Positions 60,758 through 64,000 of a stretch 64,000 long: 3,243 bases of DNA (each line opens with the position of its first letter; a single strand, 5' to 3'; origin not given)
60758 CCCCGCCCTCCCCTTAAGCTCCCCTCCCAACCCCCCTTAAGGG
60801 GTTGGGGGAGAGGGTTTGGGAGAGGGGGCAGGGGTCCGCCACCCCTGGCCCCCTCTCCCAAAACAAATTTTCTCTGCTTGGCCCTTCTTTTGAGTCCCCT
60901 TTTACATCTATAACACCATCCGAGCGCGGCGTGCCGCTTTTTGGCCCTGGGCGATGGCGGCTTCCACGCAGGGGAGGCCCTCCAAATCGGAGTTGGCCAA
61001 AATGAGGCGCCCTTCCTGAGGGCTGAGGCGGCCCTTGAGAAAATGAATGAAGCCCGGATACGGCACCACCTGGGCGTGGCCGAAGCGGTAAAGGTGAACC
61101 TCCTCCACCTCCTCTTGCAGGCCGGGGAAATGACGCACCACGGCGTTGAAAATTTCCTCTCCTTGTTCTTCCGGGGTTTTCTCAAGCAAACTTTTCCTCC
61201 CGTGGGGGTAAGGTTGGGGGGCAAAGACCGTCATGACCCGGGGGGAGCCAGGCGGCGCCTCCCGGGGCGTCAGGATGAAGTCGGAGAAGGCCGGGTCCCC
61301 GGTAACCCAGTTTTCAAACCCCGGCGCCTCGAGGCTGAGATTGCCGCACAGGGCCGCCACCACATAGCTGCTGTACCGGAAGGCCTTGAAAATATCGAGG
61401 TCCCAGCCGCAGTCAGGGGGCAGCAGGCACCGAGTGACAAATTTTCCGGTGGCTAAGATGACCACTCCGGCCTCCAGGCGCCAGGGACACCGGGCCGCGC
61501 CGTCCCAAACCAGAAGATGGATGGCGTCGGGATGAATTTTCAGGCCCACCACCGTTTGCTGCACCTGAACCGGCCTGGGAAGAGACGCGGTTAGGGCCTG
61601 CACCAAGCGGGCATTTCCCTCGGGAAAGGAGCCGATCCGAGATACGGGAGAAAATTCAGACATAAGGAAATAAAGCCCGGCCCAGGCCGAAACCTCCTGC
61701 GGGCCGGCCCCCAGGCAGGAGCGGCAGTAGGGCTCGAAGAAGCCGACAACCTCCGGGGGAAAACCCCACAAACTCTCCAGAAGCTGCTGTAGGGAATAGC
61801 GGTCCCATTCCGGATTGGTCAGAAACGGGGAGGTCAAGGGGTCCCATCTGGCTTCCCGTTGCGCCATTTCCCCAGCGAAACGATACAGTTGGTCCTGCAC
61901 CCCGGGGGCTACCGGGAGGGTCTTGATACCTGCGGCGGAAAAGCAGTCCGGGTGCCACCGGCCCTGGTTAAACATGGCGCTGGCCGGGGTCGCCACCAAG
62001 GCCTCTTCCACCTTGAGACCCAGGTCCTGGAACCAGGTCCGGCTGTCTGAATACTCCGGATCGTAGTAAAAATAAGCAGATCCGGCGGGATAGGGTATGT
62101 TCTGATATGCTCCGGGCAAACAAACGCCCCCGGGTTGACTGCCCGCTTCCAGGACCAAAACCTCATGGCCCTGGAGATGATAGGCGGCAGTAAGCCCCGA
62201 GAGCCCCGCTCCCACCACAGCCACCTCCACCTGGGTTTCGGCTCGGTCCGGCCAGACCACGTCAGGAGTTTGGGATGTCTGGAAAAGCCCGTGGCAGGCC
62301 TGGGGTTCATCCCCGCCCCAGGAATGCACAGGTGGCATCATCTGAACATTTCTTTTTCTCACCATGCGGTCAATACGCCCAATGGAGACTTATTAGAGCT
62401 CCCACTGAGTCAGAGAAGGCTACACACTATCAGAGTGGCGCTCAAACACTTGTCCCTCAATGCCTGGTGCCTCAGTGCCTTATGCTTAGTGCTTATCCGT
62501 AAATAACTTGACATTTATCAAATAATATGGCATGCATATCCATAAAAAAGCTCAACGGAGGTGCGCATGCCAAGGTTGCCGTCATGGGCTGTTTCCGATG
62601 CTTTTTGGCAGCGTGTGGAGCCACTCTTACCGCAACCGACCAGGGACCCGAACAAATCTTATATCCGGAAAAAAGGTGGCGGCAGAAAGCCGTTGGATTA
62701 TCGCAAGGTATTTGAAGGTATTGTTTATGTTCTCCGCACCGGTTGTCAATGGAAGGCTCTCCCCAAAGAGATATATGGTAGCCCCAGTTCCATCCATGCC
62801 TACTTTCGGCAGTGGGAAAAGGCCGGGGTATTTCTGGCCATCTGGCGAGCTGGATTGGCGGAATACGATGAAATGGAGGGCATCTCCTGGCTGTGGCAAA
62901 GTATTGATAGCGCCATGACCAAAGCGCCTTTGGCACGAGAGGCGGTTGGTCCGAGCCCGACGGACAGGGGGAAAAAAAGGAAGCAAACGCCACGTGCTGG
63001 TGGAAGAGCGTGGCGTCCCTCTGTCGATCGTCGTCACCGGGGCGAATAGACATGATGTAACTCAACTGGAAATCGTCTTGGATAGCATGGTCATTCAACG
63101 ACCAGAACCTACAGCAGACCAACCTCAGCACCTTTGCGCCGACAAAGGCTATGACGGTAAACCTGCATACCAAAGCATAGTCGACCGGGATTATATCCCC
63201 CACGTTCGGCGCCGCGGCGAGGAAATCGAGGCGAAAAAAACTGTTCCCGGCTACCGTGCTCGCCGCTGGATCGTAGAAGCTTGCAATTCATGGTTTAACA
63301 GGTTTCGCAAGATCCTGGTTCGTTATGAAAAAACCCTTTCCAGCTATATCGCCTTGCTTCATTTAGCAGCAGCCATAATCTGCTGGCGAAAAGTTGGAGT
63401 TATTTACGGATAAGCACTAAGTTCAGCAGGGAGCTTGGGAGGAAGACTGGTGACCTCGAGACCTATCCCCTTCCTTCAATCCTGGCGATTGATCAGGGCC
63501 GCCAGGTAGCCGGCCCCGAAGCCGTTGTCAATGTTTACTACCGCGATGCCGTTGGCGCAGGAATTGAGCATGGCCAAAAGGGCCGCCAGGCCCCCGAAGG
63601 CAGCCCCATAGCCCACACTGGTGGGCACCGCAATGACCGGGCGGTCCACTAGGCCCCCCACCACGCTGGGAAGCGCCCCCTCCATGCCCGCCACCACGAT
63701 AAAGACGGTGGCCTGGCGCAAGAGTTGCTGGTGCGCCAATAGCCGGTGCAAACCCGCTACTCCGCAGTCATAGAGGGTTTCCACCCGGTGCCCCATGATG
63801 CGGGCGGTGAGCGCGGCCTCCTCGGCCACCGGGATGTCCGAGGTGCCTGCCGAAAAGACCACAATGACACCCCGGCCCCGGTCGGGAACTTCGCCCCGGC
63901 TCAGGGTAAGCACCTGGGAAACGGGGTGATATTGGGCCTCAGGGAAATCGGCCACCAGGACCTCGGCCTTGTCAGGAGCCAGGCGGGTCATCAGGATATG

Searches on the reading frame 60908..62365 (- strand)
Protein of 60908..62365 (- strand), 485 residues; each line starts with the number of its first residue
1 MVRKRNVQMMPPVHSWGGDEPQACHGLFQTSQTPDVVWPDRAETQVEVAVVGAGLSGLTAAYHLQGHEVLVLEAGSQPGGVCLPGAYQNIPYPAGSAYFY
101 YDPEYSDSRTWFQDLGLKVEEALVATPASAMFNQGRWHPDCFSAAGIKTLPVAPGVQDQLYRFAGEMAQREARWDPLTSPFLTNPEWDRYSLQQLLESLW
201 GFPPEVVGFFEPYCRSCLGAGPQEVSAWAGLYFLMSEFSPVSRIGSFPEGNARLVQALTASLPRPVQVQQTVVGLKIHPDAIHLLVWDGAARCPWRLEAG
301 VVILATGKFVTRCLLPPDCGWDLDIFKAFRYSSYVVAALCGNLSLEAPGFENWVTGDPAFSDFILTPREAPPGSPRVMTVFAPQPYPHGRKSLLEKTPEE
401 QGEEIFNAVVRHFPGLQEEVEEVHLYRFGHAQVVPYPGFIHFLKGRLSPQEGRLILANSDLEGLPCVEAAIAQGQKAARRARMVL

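Call 44: search_protein_families(library=pfam, proteins=[window:60908-62365:-], max_evalue=0.0001)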
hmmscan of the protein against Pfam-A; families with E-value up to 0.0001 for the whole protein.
window:60908-62365:- (485 aa): 3 families
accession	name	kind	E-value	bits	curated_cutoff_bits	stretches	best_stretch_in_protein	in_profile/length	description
PF01593.30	Amino_oxidase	-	3.4e-16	60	19.8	1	55-480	1-441/443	Flavin containing amine oxidoreductase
PF13450.12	NAD_binding_8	-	2.1e-10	41.2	21.9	1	50-112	1-65/68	NAD(P)-binding Rossmann-like domain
PF01266.30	DAO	-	1.2e-09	38.7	27.9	1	48-80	2-37/353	FAD dependent oxidoreductase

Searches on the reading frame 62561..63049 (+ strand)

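Call 44: search_protein_families(library=pfam, proteins=[window:62561-63049:+], max_evalue=0.0001)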
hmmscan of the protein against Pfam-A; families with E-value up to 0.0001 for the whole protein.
window:62561-63049:+ (162 aa): 1 family
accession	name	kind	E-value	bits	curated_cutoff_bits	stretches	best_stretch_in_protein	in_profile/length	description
PF13340.11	DUF4096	-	8.5e-25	87.2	34.3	1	11-95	1-76/76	Putative transposase of IS4/5 family (DUF4096)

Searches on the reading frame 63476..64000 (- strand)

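Call 44: search_protein_families(library=pfam, proteins=[window:63476-64000:-], max_evalue=0.0001)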
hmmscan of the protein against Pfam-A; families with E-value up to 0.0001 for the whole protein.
window:63476-64000:- (174 aa): 1 family
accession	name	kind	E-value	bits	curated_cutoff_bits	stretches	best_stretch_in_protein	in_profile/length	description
PF00731.26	AIRC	-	1.6e-14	54.1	30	1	46-170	2-126/148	AIR carboxylase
